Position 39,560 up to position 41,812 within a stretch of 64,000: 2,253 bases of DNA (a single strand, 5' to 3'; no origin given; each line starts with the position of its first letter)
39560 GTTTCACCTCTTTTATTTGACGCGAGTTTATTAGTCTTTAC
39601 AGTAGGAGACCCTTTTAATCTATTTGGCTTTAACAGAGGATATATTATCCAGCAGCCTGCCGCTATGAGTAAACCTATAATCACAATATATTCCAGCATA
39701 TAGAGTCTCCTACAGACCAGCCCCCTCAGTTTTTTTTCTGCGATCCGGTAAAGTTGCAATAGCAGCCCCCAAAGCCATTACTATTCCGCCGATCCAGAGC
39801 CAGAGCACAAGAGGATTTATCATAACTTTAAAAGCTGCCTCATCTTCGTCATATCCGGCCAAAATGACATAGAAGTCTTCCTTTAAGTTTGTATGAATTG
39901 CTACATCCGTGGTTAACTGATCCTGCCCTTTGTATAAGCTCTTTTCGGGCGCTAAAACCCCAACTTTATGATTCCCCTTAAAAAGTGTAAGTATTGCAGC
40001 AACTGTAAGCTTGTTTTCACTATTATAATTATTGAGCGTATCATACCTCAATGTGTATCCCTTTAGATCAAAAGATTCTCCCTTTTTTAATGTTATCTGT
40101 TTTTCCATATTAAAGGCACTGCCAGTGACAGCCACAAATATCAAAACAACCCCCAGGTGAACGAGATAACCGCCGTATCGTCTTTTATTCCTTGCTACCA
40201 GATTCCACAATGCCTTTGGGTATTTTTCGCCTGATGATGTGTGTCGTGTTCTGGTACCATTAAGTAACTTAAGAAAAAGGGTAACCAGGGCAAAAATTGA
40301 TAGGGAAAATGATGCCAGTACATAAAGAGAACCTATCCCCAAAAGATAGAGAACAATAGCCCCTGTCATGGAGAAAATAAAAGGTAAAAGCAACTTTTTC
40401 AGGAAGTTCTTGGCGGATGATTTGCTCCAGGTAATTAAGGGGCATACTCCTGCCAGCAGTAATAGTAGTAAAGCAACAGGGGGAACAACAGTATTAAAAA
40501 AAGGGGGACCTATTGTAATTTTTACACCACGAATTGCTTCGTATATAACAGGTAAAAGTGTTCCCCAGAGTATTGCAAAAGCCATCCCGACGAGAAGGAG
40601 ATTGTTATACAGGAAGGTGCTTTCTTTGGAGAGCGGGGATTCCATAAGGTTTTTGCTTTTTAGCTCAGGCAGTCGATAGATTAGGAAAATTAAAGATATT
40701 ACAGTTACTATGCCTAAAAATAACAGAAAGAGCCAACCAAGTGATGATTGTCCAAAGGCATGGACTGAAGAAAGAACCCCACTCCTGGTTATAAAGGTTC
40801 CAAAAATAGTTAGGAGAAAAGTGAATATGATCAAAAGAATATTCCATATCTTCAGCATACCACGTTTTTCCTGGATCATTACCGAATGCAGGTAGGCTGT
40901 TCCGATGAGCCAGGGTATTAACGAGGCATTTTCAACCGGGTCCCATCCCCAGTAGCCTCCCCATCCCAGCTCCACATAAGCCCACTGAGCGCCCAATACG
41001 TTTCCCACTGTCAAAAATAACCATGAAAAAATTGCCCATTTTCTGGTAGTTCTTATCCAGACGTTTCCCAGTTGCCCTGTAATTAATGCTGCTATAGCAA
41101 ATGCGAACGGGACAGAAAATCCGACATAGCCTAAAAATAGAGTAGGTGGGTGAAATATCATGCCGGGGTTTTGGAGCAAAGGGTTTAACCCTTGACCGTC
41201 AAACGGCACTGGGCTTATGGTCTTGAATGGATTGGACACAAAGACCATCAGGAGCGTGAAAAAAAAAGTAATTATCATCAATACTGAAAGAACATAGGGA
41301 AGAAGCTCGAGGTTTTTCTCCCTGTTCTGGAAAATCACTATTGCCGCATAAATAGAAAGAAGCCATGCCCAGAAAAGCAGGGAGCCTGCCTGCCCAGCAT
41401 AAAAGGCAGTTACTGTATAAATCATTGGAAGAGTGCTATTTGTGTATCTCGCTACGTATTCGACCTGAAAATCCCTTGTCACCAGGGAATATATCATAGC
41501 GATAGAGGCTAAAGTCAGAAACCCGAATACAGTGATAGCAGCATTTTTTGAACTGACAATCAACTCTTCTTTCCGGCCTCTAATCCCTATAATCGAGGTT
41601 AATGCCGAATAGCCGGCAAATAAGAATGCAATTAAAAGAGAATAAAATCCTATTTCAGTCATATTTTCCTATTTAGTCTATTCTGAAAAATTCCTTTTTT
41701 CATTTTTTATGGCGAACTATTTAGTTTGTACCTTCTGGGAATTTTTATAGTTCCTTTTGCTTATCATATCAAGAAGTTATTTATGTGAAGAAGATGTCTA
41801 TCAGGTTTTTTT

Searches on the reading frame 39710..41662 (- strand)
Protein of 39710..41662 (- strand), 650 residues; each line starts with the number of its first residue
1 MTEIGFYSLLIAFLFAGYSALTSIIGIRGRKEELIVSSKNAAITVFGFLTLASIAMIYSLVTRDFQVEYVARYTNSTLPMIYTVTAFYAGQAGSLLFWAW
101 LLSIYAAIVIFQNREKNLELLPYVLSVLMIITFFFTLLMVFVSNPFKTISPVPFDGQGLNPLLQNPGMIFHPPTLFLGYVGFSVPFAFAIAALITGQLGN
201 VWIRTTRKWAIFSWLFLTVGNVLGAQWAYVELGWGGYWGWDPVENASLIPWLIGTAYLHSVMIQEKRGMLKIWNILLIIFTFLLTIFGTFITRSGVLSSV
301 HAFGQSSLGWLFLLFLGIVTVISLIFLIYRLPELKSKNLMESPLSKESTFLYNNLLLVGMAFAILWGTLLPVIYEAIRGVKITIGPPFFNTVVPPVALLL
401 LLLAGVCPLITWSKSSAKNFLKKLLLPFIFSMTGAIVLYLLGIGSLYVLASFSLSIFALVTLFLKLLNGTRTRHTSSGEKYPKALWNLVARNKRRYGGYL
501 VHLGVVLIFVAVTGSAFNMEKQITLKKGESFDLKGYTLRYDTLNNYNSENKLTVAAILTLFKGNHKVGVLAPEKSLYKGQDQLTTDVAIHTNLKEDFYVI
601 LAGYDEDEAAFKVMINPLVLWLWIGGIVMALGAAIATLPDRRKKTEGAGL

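Call 31: search_protein_families(library=pfam, proteins=[window:39710-41662:-], max_evalue=0.001)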
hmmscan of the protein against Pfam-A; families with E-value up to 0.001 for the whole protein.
window:39710-41662:- (650 aa): 3 families
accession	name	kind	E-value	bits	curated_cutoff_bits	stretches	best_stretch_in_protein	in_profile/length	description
PF16327.10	CcmF_C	-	1.2e-63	215.8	28.7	1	313-637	1-320/323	Cytochrome c-type biogenesis protein CcmF C-terminal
PF01578.25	Cytochrom_C_asm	-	1.3e-45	156.1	29.9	1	92-294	5-206/212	Cytochrome C assembly protein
PF05140.19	ResB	-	0.00039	19.8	24.6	0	494-532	150-189/486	ResB-like family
